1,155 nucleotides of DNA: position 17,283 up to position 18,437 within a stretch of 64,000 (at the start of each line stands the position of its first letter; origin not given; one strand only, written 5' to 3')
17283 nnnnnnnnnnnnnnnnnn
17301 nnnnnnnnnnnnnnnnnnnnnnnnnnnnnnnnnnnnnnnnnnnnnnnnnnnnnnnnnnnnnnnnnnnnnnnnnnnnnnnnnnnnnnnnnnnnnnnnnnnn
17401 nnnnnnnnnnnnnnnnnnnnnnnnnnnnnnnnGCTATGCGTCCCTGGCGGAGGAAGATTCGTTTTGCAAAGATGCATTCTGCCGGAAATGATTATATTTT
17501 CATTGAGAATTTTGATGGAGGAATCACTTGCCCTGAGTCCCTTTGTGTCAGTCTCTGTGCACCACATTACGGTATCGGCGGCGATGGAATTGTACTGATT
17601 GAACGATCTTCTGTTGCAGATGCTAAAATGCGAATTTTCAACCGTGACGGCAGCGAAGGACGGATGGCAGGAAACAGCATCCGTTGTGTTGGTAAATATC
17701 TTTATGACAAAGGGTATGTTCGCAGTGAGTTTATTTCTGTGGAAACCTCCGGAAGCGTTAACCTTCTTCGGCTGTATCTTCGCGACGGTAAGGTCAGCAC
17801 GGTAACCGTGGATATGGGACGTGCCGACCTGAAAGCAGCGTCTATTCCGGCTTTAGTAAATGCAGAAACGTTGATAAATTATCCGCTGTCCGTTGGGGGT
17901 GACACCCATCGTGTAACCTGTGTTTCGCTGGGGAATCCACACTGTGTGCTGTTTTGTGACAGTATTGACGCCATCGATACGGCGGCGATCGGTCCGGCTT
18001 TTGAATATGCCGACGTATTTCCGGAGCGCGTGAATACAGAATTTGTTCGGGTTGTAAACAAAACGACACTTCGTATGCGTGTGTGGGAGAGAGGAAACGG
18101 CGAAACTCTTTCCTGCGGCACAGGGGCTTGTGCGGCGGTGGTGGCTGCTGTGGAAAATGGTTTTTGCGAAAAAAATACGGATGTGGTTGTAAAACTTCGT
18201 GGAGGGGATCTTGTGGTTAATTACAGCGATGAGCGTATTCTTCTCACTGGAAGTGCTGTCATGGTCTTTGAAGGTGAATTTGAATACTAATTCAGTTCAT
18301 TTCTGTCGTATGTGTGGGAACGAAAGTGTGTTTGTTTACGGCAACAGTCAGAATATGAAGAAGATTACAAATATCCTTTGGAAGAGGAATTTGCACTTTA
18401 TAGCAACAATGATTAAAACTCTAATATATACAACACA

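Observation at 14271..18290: carB runs in frame into a complete DapF domain whose first catalytic cysteine is replaced by alanine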

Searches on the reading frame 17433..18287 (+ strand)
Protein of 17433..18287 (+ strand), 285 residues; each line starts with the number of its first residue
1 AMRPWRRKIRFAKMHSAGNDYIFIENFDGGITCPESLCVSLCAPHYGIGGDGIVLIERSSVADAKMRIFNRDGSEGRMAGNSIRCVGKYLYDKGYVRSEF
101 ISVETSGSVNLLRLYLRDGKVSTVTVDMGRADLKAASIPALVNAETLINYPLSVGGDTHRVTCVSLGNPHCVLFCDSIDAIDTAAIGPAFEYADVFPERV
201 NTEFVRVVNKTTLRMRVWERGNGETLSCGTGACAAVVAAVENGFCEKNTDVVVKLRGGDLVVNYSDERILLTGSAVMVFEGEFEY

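Call 4: search_protein_families(library=ncbifam, proteins=[window:17433-18287:+], max_evalue=0.01)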
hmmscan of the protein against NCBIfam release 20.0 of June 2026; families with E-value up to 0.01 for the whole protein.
window:17433-18287:+ (285 aa): 2 families
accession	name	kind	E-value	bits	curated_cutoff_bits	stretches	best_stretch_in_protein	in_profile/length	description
TIGR00652.1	DapF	equivalog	1.8e-80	270.2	114.65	1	9-283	1-268/270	diaminopimelate epimerase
NF038284.1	bifunc_DapF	exception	7e-34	117.3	350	1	17-274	18-253/254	bifunctional diaminopimelate epimerase/glutamate racemase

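Call 6: find_homologous_proteins(query=window:17433-18287:+)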
Query window:17433-18287:+ (285 aa): 7999 proteins with E <= 0.001 among 8000 candidates; the best 120 are listed.
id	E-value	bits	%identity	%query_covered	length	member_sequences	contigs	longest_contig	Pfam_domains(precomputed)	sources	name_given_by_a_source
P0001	1.6e-147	508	76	100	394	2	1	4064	PF02142.28,PF01678.25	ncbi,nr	ncbi:MAG: diaminopimelate epimerase, partial [Oscillospiraceae bacterium]|nr:diaminopimelate epimera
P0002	4.5e-147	507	74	100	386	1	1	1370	PF02142.28,PF01678.25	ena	-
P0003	6.3e-147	506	75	100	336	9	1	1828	PF01678.25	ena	-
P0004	1.1e-146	505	75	100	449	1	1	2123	PF02142.28,PF01678.25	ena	-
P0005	1.9e-145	501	74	100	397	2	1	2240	PF02142.28,PF01678.25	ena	-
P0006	3.6e-144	497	73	100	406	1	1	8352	PF02142.28,PF01678.25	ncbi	-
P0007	6.7e-144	496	73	100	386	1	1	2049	PF02142.28,PF01678.25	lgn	-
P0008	1.5e-142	492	73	100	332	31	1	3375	PF01678.25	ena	-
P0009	1.3e-141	489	73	100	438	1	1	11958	PF02142.28,PF01678.25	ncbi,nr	ncbi:MAG: diaminopimelate epimerase, partial [Oscillospiraceae bacterium]|nr:diaminopimelate epimera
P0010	6.4e-141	487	73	100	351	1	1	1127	PF01678.25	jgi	jgi:carbamoyl-phosphate synthase large subunit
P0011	5.8e-140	483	70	100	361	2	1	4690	PF01678.25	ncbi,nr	ncbi:MAG: diaminopimelate epimerase, partial [Clostridia bacterium]|nr:diaminopimelate epimerase [Cl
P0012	6.0e-140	483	72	100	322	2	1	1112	PF01678.25,PF05544.17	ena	-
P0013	1.0e-138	479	72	100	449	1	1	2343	PF02142.28,PF01678.25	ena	-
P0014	1.2e-138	479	72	100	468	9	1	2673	PF02142.28,PF01678.25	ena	-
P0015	6.8e-138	477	71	100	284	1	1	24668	PF01678.25,PF05544.17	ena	-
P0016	2.7e-137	475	69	100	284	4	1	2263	PF01678.25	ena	-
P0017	7.6e-136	470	71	100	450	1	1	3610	PF02142.28,PF01678.25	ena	-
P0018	7.5e-135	467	70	100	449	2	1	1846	PF02142.28,PF01678.25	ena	-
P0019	1.5e-134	466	68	100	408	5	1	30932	PF02142.28,PF01678.25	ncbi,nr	ncbi:MAG: diaminopimelate epimerase, partial [Clostridia bacterium]|nr:diaminopimelate epimerase [Cl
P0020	3.5e-134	464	69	99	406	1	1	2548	PF02142.28,PF01678.25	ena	-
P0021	6.7e-134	463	69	100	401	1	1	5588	PF02142.28,PF01678.25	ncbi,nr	ncbi:MAG: diaminopimelate epimerase, partial [Clostridia bacterium]|nr:diaminopimelate epimerase [Cl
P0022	2.8e-133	461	67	100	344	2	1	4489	PF01678.25,PF05544.17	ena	-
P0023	1.1e-132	460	68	100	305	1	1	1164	PF01678.25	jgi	jgi:carbamoyl-phosphate synthase large subunit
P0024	2.9e-132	458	67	100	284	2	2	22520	PF01678.25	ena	-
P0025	5.5e-132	457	69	100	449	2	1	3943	PF02142.28,PF01678.25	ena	-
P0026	6.6e-132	457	68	100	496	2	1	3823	PF02142.28,PF01678.25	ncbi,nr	ncbi:MAG: diaminopimelate epimerase, partial [Clostridiales bacterium]|nr:diaminopimelate epimerase 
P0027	8.3e-132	457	70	97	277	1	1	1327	PF01678.25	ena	-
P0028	1.1e-131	456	67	100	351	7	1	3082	PF01678.25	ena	-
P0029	1.9e-131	455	67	100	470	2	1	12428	PF02142.28,PF01678.25,PF05544.17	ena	-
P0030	2.1e-131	455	62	100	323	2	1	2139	PF01678.25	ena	-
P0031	7.9e-129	447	67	100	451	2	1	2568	PF02142.28,PF01678.25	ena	-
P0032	1.1e-128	446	67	100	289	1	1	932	PF01678.25,PF05544.17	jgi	jgi:carbamoyl-phosphate synthase large subunit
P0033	1.3e-128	446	67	100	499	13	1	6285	PF02142.28,PF01678.25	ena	-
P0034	1.5e-128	446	68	100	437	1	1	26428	PF02142.28,PF01678.25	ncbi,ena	-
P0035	6.7e-128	444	70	95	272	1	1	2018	PF01678.25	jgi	jgi:carbamoyl-phosphate synthase large subunit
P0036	7.6e-127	440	68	100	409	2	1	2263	PF02142.28,PF01678.25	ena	-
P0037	7.7e-127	440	64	100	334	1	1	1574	PF01678.25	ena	-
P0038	9.0e-127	440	66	100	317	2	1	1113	PF01678.25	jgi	jgi:carbamoyl-phosphate synthase large subunit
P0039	1.3e-126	440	66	100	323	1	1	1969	PF01678.25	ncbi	-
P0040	1.5e-126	439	68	100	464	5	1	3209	PF02142.28,PF01678.25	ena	-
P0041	1.6e-126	439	67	100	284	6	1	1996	PF01678.25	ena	-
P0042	1.7e-126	439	69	95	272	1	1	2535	PF01678.25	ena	-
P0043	1.9e-126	439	63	100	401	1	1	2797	PF02142.28,PF01678.25,PF05544.17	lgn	-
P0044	2.7e-126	439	66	100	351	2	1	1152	PF01678.25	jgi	jgi:carbamoyl-phosphate synthase large subunit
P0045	8.9e-126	437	64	100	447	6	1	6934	PF02142.28,PF01678.25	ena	-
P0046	2.6e-125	435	69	100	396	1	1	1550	PF02142.28,PF01678.25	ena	-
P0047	2.7e-125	435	67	100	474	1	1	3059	PF02142.28,PF01678.25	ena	-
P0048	4.7e-125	434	64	100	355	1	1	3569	PF02567.22,PF01678.25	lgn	-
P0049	3.7e-124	432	64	100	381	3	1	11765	PF01678.25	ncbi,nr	ncbi:MAG: diaminopimelate epimerase, partial [Clostridia bacterium]|nr:diaminopimelate epimerase [Cl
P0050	4.7e-124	431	65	100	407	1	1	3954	PF02142.28,PF01678.25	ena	-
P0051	7.1e-123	427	63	100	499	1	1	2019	PF02142.28,PF01678.25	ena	-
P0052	9.2e-123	427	74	87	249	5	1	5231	PF01678.25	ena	-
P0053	1.0e-122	427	67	100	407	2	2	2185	PF02142.28,PF01678.25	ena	-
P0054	1.1e-122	427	65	99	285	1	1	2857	PF01678.25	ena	-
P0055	1.8e-122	426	69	95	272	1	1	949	PF01678.25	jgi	jgi:carbamoyl-phosphate synthase large subunit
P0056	3.8e-122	425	64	100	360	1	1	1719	PF01678.25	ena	-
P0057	6.9e-122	424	68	100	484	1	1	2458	PF02142.28,PF01678.25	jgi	jgi:carbamoyl-phosphate synthase large subunit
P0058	1.1e-121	423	63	100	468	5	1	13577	PF02142.28,PF01678.25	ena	-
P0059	2.1e-121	422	64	100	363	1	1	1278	PF01678.25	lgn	-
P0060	8.3e-121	421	68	94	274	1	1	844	PF01678.25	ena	-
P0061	1.3e-120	420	64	99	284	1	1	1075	PF01678.25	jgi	-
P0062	3.0e-120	419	64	100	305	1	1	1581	PF01678.25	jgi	jgi:carbamoyl-phosphate synthase large subunit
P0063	5.7e-120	418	63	100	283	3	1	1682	PF01678.25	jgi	jgi:carbamoyl-phosphate synthase large subunit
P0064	1.3e-119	417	61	99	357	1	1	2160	PF01678.25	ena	-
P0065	1.5e-119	416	62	100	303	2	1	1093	PF01678.25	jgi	jgi:carbamoyl-phosphate synthase large subunit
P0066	1.5e-119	416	66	100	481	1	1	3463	PF02142.28,PF01678.25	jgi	jgi:carbamoyl-phosphate synthase large subunit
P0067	1.6e-119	416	61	100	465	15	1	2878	PF02142.28,PF01678.25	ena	-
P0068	2.3e-119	416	61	100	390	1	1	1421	PF02142.28,PF01678.25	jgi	jgi:carbamoyl-phosphate synthase large subunit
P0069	3.0e-119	415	63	100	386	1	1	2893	PF02142.28,PF01678.25,PF05544.17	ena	-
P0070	3.0e-119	415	67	95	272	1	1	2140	PF01678.25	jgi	-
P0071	3.6e-119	415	63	99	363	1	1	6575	PF01678.25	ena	-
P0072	7.8e-119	414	61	100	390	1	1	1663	PF02142.28,PF01678.25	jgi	jgi:carbamoyl-phosphate synthase large subunit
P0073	8.1e-119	414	63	98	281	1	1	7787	PF01678.25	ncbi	-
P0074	1.1e-118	414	61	100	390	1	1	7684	PF02142.28,PF01678.25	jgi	jgi:carbamoyl-phosphate synthase large subunit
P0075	1.9e-118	413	60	100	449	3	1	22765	PF02142.28,PF01678.25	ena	-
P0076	2.1e-118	413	62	100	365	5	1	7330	PF01678.25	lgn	-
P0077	2.6e-118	412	63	95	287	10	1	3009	PF01678.25,PF05544.17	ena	-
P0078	4.4e-118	412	60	100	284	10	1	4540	PF01678.25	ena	-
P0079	6.4e-118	411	61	100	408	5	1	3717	PF02142.28,PF01678.25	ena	-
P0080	6.4e-118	411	63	100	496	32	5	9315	PF02142.28,PF01678.25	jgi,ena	-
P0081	8.0e-118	411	61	100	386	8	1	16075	PF02142.28,PF01678.25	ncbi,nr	ncbi:MAG: diaminopimelate epimerase, partial [Ruminococcaceae bacterium]|nr:diaminopimelate epimeras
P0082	9.6e-118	410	62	100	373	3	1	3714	PF01678.25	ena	-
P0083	1.0e-117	410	60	100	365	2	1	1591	PF01678.25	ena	-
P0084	1.5e-117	410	62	100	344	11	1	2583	PF01678.25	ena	-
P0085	2.9e-117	409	62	100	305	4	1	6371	PF01678.25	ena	-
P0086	5.2e-117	408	60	100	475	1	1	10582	PF02142.28,PF01678.25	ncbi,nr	ncbi:MAG: diaminopimelate epimerase, partial [Clostridia bacterium]|nr:diaminopimelate epimerase [Cl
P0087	6.3e-117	408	61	100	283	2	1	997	PF01678.25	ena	-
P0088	7.6e-117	408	59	100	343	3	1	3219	PF01678.25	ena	-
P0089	8.9e-117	407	59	100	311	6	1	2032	PF01678.25,PF05544.17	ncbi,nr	ncbi:MAG: diaminopimelate epimerase [Firmicutes bacterium]|nr:diaminopimelate epimerase [Bacillota b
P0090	9.0e-117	407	60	100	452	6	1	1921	PF02142.28,PF01678.25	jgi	jgi:carbamoyl-phosphate synthase large subunit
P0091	1.8e-116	406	61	100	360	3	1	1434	PF01678.25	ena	-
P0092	1.9e-116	406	62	97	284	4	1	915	PF01678.25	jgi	jgi:carbamoyl-phosphate synthase large subunit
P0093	3.0e-116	406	65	95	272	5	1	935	PF01678.25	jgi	jgi:carbamoyl-phosphate synthase large subunit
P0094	3.5e-116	405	69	95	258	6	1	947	PF01678.25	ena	-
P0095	4.1e-116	405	57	100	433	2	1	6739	PF02142.28,PF01678.25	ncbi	-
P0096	5.9e-116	405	64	95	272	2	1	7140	PF01678.25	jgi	jgi:carbamoyl-phosphate synthase large subunit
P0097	6.6e-116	404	59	100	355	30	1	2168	PF01678.25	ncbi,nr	ncbi:MAG: diaminopimelate epimerase, partial [Oscillospiraceae bacterium]|nr:diaminopimelate epimera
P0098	6.9e-116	404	58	100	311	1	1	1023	PF01678.25,PF05544.17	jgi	jgi:carbamoyl-phosphate synthase large subunit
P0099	7.2e-116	404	59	100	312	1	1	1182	PF01678.25,PF05544.17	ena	-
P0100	7.5e-116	404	59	100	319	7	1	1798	PF01678.25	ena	-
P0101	1.4e-115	403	60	100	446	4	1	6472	PF02142.28,PF01678.25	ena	-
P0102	1.5e-115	403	60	100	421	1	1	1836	PF01678.25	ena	-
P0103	1.7e-115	403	63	97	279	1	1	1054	PF01678.25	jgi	-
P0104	2.1e-115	403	61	100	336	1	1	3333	PF01678.25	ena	-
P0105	2.5e-115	403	63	100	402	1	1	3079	PF02142.28,PF01678.25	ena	-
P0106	2.5e-115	403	60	100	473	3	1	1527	PF02142.28,PF01678.25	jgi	jgi:carbamoyl-phosphate synthase large subunit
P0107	2.7e-115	402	62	100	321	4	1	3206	PF01678.25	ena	-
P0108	2.7e-115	402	61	97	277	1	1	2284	PF01678.25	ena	-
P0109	2.7e-115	402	60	100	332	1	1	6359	PF01678.25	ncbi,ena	-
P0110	3.6e-115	402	62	100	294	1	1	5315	PF01678.25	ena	-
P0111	4.6e-115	402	61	100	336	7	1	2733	PF01678.25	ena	-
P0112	4.6e-115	402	60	100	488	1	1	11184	PF02142.28,PF01678.25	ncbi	-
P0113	5.4e-115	401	62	100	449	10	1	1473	PF02142.28,PF01678.25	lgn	-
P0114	7.4e-115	401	62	100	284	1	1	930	PF01678.25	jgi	jgi:carbamoyl-phosphate synthase large subunit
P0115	7.9e-115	401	60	100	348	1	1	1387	PF01678.25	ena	-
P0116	8.9e-115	401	61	100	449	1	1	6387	PF02142.28,PF01678.25,PF05544.17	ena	-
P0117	2.6e-114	399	63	100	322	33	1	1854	PF01678.25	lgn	-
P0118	4.1e-114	399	60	100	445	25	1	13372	PF02142.28,PF01678.25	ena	-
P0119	4.9e-114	398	58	100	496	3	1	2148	PF02142.28,PF01678.25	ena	-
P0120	5.3e-114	398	60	100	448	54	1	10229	PF02142.28,PF01678.25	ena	-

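Call 9: search_solved_structures(query=window:17433-18287:+, show_alignments=3, max_evalue=0.00001)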
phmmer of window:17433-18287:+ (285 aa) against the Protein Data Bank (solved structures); distinct sequences matched with E-value up to 0.00001: 17.
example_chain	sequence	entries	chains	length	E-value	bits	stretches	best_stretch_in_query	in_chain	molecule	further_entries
2otn_A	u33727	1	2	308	2.4e-67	230.3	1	9-285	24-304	Diaminopimelate epimerase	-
9mro_A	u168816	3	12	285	4.6e-64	219.5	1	9-283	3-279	Diaminopimelate epimerase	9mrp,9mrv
3ejx_A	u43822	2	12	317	2.5e-55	190.9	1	9-281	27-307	Diaminopimelate epimerase, chloroplastic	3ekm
8qzy_A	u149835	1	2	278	1.5e-49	171.9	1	9-283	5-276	Diaminopimelate epimerase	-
2q9h_A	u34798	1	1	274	8.1e-47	162.9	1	10-281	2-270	Diaminopimelate epimerase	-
1gqz_A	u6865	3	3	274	1.1e-46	162.5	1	10-281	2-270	DIAMINOPIMELATE EPIMERASE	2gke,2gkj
1bwz_A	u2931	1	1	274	1.2e-46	162.4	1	10-281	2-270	PROTEIN (DIAMINOPIMELATE EPIMERASE)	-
2q9j_A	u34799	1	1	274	2.8e-45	157.9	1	10-281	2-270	Diaminopimelate epimerase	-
5ha4_A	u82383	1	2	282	2.9e-45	157.9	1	9-283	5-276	Diaminopimelate epimerase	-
6d13_A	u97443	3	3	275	3.1e-44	154.5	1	9-281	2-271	Diaminopimelate epimerase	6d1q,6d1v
5ygu_A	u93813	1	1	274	4.2e-44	154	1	10-281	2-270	Diaminopimelate epimerase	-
4ijz_A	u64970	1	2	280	4.5e-44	153.9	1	10-281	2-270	Diaminopimelate epimerase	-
6vck_A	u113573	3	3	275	9.7e-44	152.8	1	9-281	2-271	Diaminopimelate epimerase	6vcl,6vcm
4ik0_A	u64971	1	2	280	2e-43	151.8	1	10-281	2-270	Diaminopimelate epimerase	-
7vdy_A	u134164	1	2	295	3.2e-38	134.7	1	9-283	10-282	O-ureido-serine racemase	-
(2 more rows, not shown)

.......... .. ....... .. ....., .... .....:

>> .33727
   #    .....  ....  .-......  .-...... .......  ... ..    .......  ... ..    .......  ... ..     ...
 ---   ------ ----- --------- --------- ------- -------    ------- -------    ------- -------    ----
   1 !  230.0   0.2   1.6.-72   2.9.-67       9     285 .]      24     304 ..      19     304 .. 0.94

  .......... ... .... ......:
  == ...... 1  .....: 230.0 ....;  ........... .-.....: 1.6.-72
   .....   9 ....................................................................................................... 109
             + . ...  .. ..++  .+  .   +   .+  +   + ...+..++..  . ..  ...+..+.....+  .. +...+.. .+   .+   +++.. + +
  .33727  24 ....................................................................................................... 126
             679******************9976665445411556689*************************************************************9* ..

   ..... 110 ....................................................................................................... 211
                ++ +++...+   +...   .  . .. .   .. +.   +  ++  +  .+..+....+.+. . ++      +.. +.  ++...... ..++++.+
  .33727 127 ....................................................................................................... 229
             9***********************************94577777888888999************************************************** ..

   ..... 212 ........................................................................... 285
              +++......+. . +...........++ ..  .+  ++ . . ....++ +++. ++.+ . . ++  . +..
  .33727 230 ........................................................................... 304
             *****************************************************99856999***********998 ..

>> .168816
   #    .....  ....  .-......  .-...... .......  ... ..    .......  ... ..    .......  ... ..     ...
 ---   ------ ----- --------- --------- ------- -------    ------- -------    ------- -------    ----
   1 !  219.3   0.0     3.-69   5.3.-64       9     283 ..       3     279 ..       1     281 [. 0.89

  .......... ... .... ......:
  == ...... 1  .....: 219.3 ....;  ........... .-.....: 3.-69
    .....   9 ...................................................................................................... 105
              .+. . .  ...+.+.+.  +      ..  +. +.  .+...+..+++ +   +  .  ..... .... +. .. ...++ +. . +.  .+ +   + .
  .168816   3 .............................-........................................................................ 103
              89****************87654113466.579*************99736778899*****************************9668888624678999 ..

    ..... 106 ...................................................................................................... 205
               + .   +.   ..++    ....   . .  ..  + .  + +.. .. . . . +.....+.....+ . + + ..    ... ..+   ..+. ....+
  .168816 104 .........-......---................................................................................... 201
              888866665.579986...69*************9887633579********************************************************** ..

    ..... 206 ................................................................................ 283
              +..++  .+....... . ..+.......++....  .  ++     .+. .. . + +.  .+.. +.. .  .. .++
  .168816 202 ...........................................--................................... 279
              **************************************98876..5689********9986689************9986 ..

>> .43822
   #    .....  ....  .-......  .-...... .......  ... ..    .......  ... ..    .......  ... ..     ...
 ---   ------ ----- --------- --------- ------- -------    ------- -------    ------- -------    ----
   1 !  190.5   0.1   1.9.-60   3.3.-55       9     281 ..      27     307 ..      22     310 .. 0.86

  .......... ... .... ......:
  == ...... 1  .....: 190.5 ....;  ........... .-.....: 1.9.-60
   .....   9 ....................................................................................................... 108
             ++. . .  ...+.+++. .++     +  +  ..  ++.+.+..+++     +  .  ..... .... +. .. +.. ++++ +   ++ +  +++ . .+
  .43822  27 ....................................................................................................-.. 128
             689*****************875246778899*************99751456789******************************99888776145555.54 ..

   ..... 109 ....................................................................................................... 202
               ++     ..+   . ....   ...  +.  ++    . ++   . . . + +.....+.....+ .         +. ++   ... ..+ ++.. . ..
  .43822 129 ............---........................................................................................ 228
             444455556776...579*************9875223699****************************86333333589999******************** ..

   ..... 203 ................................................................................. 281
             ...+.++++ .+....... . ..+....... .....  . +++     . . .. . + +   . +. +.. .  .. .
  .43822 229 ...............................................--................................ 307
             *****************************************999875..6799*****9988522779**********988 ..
